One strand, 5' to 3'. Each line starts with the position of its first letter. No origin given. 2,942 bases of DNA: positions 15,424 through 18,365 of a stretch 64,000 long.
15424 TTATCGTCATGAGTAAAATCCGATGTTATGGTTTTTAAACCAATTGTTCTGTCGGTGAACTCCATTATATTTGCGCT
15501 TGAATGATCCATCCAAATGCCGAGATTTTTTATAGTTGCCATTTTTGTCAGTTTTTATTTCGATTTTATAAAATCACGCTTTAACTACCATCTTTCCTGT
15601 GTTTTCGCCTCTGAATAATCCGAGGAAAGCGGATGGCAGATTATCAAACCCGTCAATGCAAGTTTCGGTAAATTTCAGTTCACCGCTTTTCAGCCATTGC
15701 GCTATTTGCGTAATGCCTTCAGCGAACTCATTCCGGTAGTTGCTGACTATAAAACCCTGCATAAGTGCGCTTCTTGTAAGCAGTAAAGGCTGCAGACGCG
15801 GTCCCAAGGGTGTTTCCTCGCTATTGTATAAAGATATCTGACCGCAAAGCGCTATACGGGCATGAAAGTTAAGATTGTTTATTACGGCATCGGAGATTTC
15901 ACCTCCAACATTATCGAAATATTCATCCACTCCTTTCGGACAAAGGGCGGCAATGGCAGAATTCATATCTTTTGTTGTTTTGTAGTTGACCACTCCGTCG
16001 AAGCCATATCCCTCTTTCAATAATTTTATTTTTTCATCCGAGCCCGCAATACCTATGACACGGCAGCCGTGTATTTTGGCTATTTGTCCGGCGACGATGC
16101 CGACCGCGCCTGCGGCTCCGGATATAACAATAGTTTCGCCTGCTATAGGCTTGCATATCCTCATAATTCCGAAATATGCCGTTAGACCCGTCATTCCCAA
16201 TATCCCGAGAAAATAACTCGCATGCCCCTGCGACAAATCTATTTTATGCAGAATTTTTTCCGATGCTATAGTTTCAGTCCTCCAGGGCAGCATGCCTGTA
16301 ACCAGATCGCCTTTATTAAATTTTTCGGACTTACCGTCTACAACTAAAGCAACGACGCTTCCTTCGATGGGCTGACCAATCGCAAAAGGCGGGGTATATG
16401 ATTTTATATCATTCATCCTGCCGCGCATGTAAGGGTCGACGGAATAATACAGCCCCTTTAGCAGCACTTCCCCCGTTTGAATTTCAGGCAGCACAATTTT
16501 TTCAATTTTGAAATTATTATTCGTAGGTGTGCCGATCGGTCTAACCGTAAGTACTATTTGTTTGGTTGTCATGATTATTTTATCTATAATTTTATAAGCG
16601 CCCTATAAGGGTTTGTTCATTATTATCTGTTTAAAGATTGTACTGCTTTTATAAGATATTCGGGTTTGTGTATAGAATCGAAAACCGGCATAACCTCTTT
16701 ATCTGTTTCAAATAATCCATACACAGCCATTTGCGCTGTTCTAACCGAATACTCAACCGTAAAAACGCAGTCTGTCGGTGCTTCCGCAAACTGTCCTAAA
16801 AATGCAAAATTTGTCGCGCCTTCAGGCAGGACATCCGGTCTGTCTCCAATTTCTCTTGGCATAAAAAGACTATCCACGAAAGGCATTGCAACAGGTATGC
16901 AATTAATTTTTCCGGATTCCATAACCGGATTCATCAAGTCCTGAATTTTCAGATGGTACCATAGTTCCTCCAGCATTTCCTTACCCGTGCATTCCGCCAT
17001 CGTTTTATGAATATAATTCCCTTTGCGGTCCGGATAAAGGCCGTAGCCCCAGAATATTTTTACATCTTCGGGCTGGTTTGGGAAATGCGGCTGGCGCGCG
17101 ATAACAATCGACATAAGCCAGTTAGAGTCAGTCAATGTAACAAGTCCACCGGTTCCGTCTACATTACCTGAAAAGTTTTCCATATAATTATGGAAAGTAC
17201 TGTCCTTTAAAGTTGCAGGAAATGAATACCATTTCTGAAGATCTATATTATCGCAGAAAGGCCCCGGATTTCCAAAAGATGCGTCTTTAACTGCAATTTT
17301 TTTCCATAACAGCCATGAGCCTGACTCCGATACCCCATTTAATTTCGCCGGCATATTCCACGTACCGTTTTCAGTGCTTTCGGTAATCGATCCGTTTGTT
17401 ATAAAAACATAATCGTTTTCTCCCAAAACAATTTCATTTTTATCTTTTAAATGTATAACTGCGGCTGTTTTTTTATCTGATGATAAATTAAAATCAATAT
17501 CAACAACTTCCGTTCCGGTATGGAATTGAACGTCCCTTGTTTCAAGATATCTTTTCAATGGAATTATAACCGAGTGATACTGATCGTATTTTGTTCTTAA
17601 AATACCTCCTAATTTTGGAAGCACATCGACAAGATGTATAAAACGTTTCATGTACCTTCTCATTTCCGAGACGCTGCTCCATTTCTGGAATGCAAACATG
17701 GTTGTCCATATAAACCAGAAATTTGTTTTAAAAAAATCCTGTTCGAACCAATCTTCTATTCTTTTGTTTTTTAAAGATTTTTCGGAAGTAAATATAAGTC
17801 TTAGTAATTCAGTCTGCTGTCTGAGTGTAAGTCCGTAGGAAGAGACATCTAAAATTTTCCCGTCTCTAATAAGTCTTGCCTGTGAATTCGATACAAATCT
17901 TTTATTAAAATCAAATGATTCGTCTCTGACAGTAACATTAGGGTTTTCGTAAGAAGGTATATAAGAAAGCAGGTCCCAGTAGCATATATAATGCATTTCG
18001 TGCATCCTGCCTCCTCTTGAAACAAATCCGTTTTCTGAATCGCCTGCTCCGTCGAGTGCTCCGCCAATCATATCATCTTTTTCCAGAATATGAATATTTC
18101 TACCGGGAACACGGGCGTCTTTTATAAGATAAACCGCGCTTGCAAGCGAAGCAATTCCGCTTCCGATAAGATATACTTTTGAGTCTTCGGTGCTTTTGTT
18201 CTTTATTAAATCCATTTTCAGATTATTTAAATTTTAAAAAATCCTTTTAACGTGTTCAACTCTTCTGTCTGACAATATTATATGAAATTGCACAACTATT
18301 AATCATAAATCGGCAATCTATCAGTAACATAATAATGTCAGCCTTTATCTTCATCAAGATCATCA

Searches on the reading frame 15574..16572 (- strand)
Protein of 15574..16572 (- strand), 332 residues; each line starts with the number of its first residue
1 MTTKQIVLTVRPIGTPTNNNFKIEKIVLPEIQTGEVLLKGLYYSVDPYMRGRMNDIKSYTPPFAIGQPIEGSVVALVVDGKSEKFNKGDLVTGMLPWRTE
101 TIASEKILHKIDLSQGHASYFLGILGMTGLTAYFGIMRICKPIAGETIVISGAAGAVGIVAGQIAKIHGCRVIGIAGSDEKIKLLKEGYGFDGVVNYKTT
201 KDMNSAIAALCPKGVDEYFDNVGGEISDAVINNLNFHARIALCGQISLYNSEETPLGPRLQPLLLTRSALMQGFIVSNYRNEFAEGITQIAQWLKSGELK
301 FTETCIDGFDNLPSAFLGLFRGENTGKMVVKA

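Call 51: search_protein_families(library=pfam, proteins=[window:15574-16572:-], max_evalue=0.00001)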
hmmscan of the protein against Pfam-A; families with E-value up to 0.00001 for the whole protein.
window:15574-16572:- (332 aa): 3 families
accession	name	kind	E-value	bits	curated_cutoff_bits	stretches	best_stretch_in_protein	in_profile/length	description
PF16884.10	ADH_N_2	-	2.6e-34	117.8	31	1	4-111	1-108/108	N-terminal domain of oxidoreductase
PF00107.32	ADH_zinc_N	-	9.2e-24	84.3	31.8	1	156-290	1-127/129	Zinc-binding dehydrogenase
PF13602.12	ADH_zinc_N_2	-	2.1e-10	42.1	27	1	190-330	2-134/134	Zinc-binding dehydrogenase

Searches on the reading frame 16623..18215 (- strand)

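Call 51: search_protein_families(library=pfam, proteins=[window:16623-18215:-], max_evalue=0.00001)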
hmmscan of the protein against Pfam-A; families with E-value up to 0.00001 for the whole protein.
window:16623-18215:- (530 aa): 1 family
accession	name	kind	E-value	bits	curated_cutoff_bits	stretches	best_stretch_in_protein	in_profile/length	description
PF06100.17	MCRA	-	9.7e-205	681.5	23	1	12-499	2-495/495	MCRA family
